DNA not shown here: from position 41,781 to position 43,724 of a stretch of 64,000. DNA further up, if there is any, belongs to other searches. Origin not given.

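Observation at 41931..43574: carB is present only as its N-terminal half (547 aa), cleanly truncated at the inter-domain boundary, with no carA nearby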

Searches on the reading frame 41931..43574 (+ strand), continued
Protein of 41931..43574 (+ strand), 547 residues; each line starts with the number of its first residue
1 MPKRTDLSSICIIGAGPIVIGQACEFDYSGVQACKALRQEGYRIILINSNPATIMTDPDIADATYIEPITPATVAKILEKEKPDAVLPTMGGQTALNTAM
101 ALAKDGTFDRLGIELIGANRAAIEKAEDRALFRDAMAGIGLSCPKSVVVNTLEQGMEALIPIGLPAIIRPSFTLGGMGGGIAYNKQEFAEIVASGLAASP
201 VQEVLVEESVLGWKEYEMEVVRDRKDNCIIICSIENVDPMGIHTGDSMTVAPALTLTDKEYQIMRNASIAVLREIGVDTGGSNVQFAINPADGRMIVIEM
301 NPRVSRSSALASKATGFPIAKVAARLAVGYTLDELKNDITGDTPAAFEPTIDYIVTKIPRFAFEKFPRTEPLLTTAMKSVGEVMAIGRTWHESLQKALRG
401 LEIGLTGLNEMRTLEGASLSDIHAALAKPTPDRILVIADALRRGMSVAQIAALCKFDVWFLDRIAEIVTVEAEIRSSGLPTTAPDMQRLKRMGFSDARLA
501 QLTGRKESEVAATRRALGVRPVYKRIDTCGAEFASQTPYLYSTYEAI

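Call 9: find_encoding_contigs(protein=P0001, flank=10000, max_places=10)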
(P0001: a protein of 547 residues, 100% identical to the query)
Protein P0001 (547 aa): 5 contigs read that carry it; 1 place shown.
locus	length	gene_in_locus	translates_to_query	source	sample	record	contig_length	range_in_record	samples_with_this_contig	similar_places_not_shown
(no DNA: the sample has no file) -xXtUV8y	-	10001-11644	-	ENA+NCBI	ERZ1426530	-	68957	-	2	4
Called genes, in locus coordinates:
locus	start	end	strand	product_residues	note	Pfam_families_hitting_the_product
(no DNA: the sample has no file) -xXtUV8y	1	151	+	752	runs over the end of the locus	PF02901:PFL-like, PF01228:Gly_radical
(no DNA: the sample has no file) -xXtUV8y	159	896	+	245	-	PF13353:Fer4_12, PF04055:Radical_SAM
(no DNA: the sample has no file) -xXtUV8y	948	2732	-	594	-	PF05496:RuvB_N, PF13177:DNA_pol3_delta2, PF13191:AAA_16 (faint), PF00004:AAA, PF13401:AAA_22 (faint), PF22608:DNAX_ATPase_lid, PF12169:DNA_pol3_gamma3, PF12362:DUF3646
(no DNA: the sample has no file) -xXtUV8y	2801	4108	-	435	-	PF05221:AdoHcyase, PF00670:AdoHcyase_NAD, PF02826:2-Hacid_dh_C (weak), PF07991:KARI_N (faint)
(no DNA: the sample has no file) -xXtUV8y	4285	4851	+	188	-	PF00034:Cytochrom_C (weak)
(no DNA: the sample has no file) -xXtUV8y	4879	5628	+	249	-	PF03379:CcmB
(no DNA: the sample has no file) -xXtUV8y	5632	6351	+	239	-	PF01578:Cytochrom_C_asm, PF27518:CcmC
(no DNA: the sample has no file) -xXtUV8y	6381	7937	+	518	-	PF03060:NMO (weak)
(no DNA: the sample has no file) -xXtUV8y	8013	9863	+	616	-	PF00890:FAD_binding_2 (faint), PF01134:GIDA, PF07992:Pyr_redox_2 (faint), PF12831:FAD_oxidored (weak), PF21680:GIDA_C_1st, PF13932:SAM_GIDA_C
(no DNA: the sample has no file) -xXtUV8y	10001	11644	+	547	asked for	PF25596:CPSase_L_D1, PF02786:CPSase_L_D2, PF02787:CPSase_L_D3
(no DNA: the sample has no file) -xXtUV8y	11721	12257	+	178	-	PF01765:RRF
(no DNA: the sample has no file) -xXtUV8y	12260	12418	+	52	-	PF04995:CcmD (weak)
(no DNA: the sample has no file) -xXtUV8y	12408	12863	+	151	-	PF03100:CcmE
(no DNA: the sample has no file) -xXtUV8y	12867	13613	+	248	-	PF01479:S4, PF00849:PseudoU_synth_2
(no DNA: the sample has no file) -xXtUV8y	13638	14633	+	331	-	PF01073:3Beta_HSD, PF01370:Epimerase, PF05368:NmrA, PF07993:NAD_binding_4, PF13460:NAD_binding_10, PF16363:GDP_Man_Dehyd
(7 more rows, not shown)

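Call 11: list_cluster_members(proteins=[P0001, P0002, P0003])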
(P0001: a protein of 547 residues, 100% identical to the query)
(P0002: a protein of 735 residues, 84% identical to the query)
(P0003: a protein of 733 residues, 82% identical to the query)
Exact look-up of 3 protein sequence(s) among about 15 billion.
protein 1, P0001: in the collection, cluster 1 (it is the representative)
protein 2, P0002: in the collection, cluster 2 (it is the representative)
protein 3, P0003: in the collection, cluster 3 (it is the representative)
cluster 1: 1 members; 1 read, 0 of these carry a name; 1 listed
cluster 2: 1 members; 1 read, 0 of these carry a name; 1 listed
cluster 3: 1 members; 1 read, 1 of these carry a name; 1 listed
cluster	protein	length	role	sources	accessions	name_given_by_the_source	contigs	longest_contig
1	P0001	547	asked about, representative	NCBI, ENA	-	-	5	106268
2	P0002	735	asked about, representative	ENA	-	-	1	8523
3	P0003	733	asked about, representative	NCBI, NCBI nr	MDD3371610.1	MAG: carbamoyl-phosphate synthase large subunit, partial [Alphaproteobacteria bacterium] | carbamoyl-phosphate synthase large subunit [Alphaproteobacteria bacterium]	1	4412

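Call 12: find_encoding_contigs(protein=P0002, flank=10000)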
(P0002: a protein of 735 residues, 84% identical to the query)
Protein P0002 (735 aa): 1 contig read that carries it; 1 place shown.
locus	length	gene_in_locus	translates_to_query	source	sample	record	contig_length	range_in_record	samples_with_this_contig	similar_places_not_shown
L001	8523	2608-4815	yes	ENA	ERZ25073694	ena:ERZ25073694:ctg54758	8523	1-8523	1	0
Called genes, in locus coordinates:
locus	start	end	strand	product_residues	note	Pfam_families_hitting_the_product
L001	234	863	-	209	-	PF00293:NUDIX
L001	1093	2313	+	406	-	PF00988:CPSase_sm_chain, PF00117:GATase, PF07722:Peptidase_C26 (weak)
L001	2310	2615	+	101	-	-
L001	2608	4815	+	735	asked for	PF25596:CPSase_L_D1, PF02786:CPSase_L_D2, PF02787:CPSase_L_D3, PF25596:CPSase_L_D1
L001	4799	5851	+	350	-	PF02786:CPSase_L_D2, PF02655:ATP-grasp_3 (faint), PF15632:ATPgrasp_Ter, PF02142:MGS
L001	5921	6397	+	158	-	PF03449:GreA_GreB_N, PF01272:GreA_GreB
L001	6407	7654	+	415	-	PF00710:Asparaginase, PF17763:Asparaginase_C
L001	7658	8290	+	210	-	PF09335:VTT_dom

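Call 22: find_homologous_proteins(query=L001:1093-2310:+, max_evalue=1e-30)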
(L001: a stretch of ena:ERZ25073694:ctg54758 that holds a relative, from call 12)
Query L001:1093-2310:+ (406 aa): 8000 proteins with E <= 1e-30 among 8000 candidates; the best 120 are listed.
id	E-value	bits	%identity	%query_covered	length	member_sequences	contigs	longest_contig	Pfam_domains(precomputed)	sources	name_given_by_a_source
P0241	2.5e-280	947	100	100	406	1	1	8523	PF07722.20,PF00117.35,PF00988.29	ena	-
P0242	1.1e-264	895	94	100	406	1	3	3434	PF07722.20,PF00117.35,PF00988.29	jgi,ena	-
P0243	1.3e-251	852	89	100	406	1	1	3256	PF07722.20,PF00117.35,PF00988.29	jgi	-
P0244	1.8e-246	835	89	100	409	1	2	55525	PF07722.20,PF00117.35,PF00988.29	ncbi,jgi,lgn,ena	jgi:carbamoyl-phosphate synthase small subunit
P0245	4.1e-246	834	87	100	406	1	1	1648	PF07722.20,PF00117.35,PF00988.29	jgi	jgi:carbamoyl-phosphate synthase small subunit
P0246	8.8e-246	833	88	100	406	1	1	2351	PF07722.20,PF00117.35,PF00988.29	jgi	-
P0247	5.3e-245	831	86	100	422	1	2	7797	PF07722.20,PF00117.35,PF00988.29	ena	-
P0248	6.6e-243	824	86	100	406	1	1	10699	PF07722.20,PF00117.35,PF00988.29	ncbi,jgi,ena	jgi:carbamoyl-phosphate synthase small subunit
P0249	6.5e-242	820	84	100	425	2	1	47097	PF07722.20,PF00117.35,PF00988.29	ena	-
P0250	6.5e-240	814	85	100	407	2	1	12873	PF07722.20,PF00117.35,PF00988.29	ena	-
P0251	4.1e-239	811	86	100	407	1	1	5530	PF07722.20,PF00117.35,PF00988.29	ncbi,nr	ncbi:MAG: glutamine-hydrolyzing carbamoyl-phosphate synthase small subunit [Alphaproteobacteria bact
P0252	1.5e-238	809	85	99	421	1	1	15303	PF07722.20,PF00117.35,PF00988.29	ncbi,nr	ncbi:MAG: glutamine-hydrolyzing carbamoyl-phosphate synthase small subunit [Alphaproteobacteria bact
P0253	4.0e-238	808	85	100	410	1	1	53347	PF07722.20,PF00117.35,PF00988.29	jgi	jgi:carbamoyl-phosphate synthase small subunit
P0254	5.3e-238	808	85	100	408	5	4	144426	PF07722.20,PF00117.35,PF00988.29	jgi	jgi:carbamoyl-phosphate synthase small subunit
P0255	6.9e-238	807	85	99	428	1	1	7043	PF07722.20,PF00117.35,PF00988.29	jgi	jgi:carbamoyl-phosphate synthase small subunit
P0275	5.9e-220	748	78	100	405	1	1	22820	PF07722.20,PF00117.35,PF00988.29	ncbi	-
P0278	2.7e-219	746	78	100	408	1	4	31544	PF07722.20,PF00117.35,PF00988.29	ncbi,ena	-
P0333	5.4e-189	646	71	97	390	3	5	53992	PF07722.20,PF00117.35,PF00988.29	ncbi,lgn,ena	-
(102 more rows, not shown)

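Call 23: find_encoding_contigs(protein=P0278, flank=10000, max_places=10)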
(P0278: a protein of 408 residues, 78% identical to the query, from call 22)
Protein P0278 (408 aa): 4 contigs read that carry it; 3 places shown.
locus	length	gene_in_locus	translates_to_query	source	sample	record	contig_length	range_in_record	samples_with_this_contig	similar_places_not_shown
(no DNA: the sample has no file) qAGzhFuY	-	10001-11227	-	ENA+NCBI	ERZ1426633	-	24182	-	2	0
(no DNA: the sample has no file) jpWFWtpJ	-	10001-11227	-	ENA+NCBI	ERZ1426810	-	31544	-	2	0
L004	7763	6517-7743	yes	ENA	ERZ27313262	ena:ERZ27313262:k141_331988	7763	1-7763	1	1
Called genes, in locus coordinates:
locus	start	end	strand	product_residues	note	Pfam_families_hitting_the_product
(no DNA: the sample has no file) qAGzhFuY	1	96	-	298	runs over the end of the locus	PF00140:Sigma70_r1_2 (weak), PF04542:Sigma70_r2, PF04545:Sigma70_r4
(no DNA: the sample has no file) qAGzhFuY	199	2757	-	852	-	PF13188:PAS_8 (faint), PF13426:PAS_9 (faint), PF00989:PAS (weak), PF08448:PAS_4, PF00512:HisKA, PF02518:HATPase_c, PF00072:Response_reg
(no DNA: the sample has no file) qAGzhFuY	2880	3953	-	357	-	PF01312:Bac_export_2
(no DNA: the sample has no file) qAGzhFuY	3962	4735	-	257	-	PF01311:Bac_export_1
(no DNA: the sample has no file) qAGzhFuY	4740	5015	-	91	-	PF01313:Bac_export_3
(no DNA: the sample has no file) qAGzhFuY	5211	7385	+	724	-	PF13089:PP_kinase_N, PF02503:PP_kinase, PF17941:PP_kinase_C_1, PF13091:PLDc_2 (faint), PF13090:PP_kinase_C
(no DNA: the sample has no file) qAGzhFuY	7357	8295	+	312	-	PF02541:Ppx-GppA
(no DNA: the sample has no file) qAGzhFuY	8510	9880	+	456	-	PF01474:DAHP_synth_2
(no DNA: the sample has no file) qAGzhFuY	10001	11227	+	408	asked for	PF00988:CPSase_sm_chain, PF00117:GATase, PF07722:Peptidase_C26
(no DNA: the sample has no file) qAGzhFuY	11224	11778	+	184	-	-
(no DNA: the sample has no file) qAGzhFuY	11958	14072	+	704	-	-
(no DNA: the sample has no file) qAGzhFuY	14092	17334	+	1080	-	PF25596:CPSase_L_D1, PF02786:CPSase_L_D2, PF02787:CPSase_L_D3, PF25596:CPSase_L_D1, PF02222:ATP-grasp, PF02655:ATP-grasp_3 (weak), PF02786:CPSase_L_D2, PF02142:MGS, +3 more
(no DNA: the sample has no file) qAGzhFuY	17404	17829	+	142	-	?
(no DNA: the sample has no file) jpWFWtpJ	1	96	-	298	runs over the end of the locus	PF00140:Sigma70_r1_2 (weak), PF04542:Sigma70_r2, PF04545:Sigma70_r4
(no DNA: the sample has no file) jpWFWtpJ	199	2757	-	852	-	PF13188:PAS_8 (faint), PF13426:PAS_9 (faint), PF00989:PAS (weak), PF08448:PAS_4, PF00512:HisKA, PF02518:HATPase_c, PF00072:Response_reg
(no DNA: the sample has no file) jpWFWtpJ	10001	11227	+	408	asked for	PF00988:CPSase_sm_chain, PF00117:GATase, PF07722:Peptidase_C26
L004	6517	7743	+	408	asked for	PF00988:CPSase_sm_chain, PF00117:GATase, PF07722:Peptidase_C26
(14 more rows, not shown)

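Call 32: find_encoding_contigs(protein=P0333, flank=10000, max_places=10)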
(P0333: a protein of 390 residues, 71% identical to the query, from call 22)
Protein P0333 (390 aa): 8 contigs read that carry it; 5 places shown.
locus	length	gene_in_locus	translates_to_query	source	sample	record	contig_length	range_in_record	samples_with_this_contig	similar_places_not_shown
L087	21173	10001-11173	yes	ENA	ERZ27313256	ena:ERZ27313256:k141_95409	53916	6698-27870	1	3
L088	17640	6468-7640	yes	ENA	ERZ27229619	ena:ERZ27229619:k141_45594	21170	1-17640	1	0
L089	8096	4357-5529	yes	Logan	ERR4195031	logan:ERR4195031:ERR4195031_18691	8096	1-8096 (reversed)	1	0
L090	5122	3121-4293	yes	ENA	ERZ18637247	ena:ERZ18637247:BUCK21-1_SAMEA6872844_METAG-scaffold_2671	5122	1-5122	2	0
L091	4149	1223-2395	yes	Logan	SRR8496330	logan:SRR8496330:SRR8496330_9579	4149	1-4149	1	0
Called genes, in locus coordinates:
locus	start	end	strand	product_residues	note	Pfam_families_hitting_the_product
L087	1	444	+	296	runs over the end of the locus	PF00497:SBP_bac_3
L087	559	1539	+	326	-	PF00890:FAD_binding_2 (faint), PF01134:GIDA (faint), PF01266:DAO (faint), PF01946:Thi4 (faint), PF03486:HI0933_like (faint), PF07992:Pyr_redox_2, PF13738:Pyr_redox_3, PF00070:Pyr_redox, +2 more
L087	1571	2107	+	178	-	PF03703:bPH_2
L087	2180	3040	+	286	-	PF00497:SBP_bac_3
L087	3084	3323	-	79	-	PF01541:GIY-YIG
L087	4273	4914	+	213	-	-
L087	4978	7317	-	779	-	PF03979:Sigma70_r1_1, PF00140:Sigma70_r1_2, PF04546:Sigma70_ner, PF04542:Sigma70_r2, PF04539:Sigma70_r3, PF04545:Sigma70_r4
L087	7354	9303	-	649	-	PF01807:Zn_ribbon_DnaG, PF08275:DNAG_N, PF01751:Toprim (weak), PF13155:Toprim_2, PF13662:Toprim_4, PF10410:DnaB_bind (weak)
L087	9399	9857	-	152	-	PF09424:YqeY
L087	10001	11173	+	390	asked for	PF00988:CPSase_sm_chain, PF00117:GATase, PF07722:Peptidase_C26 (weak)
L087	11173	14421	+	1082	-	PF25596:CPSase_L_D1, PF02786:CPSase_L_D2, PF02787:CPSase_L_D3, PF25596:CPSase_L_D1, PF02222:ATP-grasp, PF02655:ATP-grasp_3 (weak), PF02786:CPSase_L_D2, PF02142:MGS, +2 more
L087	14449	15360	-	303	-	-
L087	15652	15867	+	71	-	PF07866:DUF1653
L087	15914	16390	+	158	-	PF03449:GreA_GreB_N, PF01272:GreA_GreB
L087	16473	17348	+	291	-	-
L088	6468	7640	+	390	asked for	PF00988:CPSase_sm_chain, PF00117:GATase, PF07722:Peptidase_C26 (weak)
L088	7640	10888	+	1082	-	PF25596:CPSase_L_D1, PF02786:CPSase_L_D2, PF02787:CPSase_L_D3, PF25596:CPSase_L_D1, PF02222:ATP-grasp, PF02655:ATP-grasp_3 (weak), PF02786:CPSase_L_D2, PF02142:MGS, +2 more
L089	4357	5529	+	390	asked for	PF00988:CPSase_sm_chain, PF00117:GATase, PF07722:Peptidase_C26 (weak)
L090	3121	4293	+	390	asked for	PF00988:CPSase_sm_chain, PF00117:GATase, PF07722:Peptidase_C26 (weak)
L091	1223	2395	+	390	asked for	PF00988:CPSase_sm_chain, PF00117:GATase, PF07722:Peptidase_C26 (weak)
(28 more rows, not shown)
